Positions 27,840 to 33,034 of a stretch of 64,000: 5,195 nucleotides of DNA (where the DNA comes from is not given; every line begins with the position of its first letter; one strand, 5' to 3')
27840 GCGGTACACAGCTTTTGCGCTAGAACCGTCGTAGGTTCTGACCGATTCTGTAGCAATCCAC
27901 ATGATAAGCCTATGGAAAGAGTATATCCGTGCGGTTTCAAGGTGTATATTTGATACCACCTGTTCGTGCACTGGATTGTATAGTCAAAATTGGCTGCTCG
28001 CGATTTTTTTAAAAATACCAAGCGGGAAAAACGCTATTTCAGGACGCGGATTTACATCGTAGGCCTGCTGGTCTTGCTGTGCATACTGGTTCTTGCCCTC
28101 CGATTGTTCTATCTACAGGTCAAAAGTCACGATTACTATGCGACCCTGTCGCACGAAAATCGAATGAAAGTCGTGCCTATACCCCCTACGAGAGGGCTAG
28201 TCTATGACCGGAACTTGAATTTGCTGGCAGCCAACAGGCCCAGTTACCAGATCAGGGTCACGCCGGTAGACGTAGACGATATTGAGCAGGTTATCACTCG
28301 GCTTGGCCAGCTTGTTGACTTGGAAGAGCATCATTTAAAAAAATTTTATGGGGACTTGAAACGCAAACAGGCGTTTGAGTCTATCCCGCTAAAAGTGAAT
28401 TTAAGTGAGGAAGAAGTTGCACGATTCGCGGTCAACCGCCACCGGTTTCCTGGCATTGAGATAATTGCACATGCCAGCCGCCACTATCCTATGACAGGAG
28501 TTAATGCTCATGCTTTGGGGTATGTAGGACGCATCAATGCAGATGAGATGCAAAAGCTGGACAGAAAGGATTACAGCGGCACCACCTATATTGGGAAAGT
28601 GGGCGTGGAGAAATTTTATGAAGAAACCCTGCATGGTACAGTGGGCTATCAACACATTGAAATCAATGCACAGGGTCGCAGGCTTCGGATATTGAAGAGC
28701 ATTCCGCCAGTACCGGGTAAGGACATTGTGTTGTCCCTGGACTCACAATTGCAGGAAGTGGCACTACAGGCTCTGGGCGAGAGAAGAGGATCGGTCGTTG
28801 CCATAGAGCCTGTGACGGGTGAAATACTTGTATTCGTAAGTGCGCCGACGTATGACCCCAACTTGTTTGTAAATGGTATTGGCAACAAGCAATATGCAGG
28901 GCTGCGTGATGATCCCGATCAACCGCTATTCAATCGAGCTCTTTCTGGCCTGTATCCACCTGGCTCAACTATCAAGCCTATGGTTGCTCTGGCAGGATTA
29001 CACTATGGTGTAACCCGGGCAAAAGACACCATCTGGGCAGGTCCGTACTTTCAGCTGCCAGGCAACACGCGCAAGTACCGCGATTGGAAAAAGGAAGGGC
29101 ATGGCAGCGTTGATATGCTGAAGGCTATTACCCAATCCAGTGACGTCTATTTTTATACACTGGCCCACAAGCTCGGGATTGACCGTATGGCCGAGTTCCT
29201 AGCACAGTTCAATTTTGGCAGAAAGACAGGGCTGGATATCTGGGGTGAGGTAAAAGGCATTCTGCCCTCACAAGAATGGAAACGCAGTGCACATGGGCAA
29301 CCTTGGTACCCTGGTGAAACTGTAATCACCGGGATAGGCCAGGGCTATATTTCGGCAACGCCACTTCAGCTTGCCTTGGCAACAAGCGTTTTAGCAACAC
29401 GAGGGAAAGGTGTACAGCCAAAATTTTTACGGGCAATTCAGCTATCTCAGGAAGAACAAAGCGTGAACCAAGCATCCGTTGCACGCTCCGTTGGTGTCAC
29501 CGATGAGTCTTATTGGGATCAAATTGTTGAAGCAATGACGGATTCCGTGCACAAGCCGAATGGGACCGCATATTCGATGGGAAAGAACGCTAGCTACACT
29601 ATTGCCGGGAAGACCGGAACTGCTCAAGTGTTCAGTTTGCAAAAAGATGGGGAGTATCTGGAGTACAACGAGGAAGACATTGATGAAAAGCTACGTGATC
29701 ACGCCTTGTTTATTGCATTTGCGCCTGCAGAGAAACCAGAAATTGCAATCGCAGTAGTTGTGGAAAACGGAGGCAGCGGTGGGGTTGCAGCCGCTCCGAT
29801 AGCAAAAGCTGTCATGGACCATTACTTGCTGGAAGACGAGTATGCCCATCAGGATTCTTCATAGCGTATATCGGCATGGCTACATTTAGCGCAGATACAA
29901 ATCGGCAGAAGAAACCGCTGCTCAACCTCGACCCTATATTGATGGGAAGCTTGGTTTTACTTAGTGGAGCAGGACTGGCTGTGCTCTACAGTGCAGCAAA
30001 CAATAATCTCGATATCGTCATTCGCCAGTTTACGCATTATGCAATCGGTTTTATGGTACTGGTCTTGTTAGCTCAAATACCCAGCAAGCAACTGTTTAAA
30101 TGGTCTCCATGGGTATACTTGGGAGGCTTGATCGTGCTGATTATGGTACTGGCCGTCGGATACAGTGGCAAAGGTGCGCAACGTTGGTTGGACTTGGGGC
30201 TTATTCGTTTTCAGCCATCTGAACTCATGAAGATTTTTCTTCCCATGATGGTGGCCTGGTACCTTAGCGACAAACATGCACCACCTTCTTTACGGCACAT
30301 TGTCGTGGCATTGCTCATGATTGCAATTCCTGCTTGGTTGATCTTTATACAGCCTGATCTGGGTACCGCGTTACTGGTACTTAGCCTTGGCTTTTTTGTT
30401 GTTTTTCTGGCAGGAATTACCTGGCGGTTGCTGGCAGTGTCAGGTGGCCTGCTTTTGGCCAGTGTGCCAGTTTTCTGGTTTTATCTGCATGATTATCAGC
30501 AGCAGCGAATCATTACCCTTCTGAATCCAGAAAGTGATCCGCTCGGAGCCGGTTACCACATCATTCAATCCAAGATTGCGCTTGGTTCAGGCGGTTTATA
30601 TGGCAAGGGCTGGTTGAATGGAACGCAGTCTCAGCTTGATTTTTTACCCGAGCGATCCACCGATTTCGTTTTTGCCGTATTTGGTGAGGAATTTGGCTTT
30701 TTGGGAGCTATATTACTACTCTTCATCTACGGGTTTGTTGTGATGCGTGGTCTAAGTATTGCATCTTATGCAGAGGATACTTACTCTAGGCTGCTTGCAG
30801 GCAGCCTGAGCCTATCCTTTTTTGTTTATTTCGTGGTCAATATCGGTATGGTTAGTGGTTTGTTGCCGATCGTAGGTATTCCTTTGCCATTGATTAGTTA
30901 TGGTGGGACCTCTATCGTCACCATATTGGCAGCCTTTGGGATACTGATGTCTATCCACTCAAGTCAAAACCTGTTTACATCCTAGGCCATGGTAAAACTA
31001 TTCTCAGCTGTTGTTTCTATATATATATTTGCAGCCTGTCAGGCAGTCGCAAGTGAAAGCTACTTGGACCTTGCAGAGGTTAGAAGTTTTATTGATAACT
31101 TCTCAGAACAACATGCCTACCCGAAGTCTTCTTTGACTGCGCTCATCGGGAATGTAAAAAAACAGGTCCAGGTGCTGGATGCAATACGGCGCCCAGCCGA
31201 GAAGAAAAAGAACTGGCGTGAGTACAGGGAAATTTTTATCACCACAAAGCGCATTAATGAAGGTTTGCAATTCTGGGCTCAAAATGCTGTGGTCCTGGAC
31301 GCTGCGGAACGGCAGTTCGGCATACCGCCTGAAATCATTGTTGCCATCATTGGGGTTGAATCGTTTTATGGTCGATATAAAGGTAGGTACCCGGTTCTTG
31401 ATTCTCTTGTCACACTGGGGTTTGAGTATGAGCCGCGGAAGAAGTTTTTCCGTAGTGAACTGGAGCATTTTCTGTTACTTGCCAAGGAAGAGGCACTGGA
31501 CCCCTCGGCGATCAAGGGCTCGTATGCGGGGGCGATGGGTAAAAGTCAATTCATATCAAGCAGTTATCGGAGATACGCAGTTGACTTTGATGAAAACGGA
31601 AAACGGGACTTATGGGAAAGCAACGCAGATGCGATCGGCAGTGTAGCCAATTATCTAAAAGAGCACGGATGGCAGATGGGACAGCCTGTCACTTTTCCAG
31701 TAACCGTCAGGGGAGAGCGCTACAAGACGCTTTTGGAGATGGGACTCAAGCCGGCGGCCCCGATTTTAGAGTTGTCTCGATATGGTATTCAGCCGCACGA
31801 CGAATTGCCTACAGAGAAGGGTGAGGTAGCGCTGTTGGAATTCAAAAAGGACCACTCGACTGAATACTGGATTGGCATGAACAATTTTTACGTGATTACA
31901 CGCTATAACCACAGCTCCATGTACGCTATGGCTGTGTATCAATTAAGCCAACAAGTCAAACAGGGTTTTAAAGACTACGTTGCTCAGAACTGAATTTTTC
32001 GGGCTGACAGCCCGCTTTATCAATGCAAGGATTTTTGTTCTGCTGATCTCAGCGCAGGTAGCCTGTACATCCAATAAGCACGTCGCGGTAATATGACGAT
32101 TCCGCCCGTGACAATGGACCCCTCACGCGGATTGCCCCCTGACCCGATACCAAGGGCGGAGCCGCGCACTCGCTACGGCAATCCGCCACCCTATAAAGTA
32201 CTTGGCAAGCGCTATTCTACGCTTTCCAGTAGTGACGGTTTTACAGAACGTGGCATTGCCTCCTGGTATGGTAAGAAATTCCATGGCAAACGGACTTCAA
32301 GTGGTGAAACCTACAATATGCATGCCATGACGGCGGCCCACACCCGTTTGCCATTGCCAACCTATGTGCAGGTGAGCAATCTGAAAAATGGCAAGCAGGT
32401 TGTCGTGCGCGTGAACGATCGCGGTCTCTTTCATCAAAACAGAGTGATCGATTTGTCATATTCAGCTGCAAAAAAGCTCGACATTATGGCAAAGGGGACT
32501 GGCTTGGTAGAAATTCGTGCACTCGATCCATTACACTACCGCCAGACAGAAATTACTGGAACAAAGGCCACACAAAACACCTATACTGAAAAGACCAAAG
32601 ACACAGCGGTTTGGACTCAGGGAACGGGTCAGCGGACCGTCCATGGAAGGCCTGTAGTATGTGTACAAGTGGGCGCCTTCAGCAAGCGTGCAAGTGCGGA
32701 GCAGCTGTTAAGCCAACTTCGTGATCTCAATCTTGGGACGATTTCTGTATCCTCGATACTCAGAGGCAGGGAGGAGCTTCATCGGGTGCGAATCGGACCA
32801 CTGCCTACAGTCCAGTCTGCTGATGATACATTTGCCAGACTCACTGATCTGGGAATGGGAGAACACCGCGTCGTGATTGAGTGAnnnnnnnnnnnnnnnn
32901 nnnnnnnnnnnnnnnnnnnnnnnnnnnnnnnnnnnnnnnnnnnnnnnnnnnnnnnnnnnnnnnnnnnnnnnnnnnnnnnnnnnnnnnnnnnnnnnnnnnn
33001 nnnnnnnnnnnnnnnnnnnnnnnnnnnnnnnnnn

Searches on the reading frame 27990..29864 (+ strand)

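Call 53: search_protein_families(library=pfam, proteins=[window:27990-29864:+], max_evalue=0.00001)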
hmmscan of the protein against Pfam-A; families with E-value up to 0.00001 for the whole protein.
window:27990-29864:+ (624 aa): 2 families
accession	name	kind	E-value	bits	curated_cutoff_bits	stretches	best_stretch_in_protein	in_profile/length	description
PF00905.27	Transpeptidase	-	1e-66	225.6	22.1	1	267-610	1-299/299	Penicillin binding protein transpeptidase domain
PF03717.20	PBP_dimer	-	1.4e-44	153.1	24.4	1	63-233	1-177/180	Penicillin-binding Protein dimerisation domain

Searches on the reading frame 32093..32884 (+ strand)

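Call 53: search_protein_families(library=pfam, proteins=[window:32093-32884:+], max_evalue=0.00001)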
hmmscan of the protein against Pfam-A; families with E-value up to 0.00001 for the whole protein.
window:32093-32884:+ (263 aa): 2 families
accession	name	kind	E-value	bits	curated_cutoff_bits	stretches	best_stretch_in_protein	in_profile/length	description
PF03330.24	DPBB_1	-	3.6e-25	88.4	28.8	1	52-140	2-82/83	Lytic transglycolase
PF05036.18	SPOR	-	2.9e-11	44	21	1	189-251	5-65/76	SPOR domain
